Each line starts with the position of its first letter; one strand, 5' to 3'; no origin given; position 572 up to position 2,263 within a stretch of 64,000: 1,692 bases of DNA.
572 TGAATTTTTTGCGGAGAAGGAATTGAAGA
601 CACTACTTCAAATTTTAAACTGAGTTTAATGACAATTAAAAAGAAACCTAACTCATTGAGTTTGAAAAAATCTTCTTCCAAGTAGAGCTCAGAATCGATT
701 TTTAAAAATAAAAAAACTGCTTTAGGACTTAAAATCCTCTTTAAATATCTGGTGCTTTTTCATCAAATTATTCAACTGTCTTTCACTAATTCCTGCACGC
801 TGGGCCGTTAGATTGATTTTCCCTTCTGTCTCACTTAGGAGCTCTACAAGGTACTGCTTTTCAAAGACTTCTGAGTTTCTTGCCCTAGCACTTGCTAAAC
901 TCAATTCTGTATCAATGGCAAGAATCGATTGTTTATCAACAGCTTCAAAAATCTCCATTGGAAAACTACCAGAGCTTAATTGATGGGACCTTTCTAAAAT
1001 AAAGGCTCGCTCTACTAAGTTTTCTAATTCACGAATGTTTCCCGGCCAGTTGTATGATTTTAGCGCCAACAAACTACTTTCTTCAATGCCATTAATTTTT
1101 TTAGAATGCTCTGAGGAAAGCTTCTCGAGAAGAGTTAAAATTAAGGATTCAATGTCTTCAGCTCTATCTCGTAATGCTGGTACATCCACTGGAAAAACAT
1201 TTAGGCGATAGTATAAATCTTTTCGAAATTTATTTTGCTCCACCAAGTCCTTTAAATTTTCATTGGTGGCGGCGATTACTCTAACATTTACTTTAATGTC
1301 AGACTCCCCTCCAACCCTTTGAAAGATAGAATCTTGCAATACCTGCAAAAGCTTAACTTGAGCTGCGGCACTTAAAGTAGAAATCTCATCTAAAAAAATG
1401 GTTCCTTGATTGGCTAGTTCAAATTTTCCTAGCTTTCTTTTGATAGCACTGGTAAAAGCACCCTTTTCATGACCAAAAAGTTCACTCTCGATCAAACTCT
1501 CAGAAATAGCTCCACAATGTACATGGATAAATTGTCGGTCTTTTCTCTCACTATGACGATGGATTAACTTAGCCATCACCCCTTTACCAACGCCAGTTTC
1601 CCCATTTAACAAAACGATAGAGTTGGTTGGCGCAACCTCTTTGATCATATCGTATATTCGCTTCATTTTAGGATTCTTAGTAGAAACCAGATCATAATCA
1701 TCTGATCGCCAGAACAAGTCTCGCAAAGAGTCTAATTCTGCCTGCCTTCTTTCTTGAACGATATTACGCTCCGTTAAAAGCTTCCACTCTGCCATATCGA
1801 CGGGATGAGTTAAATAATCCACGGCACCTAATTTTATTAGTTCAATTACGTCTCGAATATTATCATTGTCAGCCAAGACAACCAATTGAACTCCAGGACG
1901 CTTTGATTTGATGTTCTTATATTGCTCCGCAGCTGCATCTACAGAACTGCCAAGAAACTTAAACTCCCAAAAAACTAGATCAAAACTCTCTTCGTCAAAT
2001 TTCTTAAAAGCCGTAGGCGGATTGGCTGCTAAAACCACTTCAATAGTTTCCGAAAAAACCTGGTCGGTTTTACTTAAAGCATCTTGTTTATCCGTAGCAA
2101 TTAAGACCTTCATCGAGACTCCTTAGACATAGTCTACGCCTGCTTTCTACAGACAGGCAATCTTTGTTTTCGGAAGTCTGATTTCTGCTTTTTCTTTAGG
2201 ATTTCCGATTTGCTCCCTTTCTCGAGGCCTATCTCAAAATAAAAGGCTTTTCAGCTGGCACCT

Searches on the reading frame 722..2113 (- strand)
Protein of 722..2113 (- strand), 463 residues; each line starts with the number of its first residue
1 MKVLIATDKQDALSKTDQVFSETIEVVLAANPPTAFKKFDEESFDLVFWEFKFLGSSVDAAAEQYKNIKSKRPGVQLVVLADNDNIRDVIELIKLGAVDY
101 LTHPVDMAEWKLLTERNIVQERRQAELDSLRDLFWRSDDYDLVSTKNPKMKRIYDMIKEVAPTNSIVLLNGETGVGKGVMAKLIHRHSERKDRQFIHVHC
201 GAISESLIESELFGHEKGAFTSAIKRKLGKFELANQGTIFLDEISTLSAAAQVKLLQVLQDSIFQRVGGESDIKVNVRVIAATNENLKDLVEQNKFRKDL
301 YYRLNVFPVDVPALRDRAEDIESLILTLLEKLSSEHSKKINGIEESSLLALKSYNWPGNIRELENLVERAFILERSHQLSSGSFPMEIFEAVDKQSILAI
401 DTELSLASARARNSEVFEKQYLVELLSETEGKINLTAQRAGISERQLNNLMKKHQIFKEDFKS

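Call 59: search_protein_families(library=pfam, proteins=[window:722-2113:-], max_evalue=0.1)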
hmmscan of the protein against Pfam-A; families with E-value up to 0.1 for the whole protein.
window:722-2113:- (463 aa): 20 families
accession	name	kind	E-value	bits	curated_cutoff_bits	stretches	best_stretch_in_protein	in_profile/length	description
PF00158.32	Sigma54_activat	-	3e-67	225.9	20.2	1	145-309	3-167/168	Sigma-54 interaction domain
PF25601.1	AAA_lid_14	-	7.5e-22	77.4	27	1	315-395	1-81/87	AAA+ ATPase lid domain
PF14532.12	Sigma54_activ_2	-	8.3e-18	65.4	25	1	148-314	5-138/138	Sigma-54 interaction domain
PF07728.20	AAA_5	-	5.2e-09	36.7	22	1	167-301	2-136/139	AAA domain (dynein-related subfamily)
PF00004.35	AAA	-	6.2e-09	36.8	21.2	1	167-290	1-114/131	ATPase family associated with various cellular activities (AAA)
PF00072.30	Response_reg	-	3e-08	34.2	30.2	1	3-109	1-105/111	Response regulator receiver domain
PF07724.20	AAA_2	-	4.1e-06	27.4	27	1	167-296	6-136/166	AAA domain (Cdc48 subfamily)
PF13191.12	AAA_16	-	0.0001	23.3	32.6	1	152-251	11-94/167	AAA ATPase domain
PF20720.3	nSTAND3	-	0.002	18.3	27.2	1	152-199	5-52/155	Novel STAND NTPase 3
PF00931.28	NB-ARC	-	0.0021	17.8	23.5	1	150-212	5-66/248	NB-ARC domain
PF02954.25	HTH_8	-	0.0024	18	22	1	415-453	3-41/42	Bacterial regulatory protein, Fis family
PF13173.12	AAA_14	-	0.0076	16.7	27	1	164-250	2-77/129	AAA domain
PF20030.5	bpMoxR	-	0.0089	15.6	27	1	237-285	99-146/205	MoxR domain in the MoxR-vWA-beta-propeller ternary systems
PF01078.27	Mg_chelatase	-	0.009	15.9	20.3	0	223-284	94-157/207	Magnesium chelatase, subunit ChlI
PF02367.23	TsaE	-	0.01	16.2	26.6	0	149-188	6-45/128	Threonylcarbamoyl adenosine biosynthesis protein TsaE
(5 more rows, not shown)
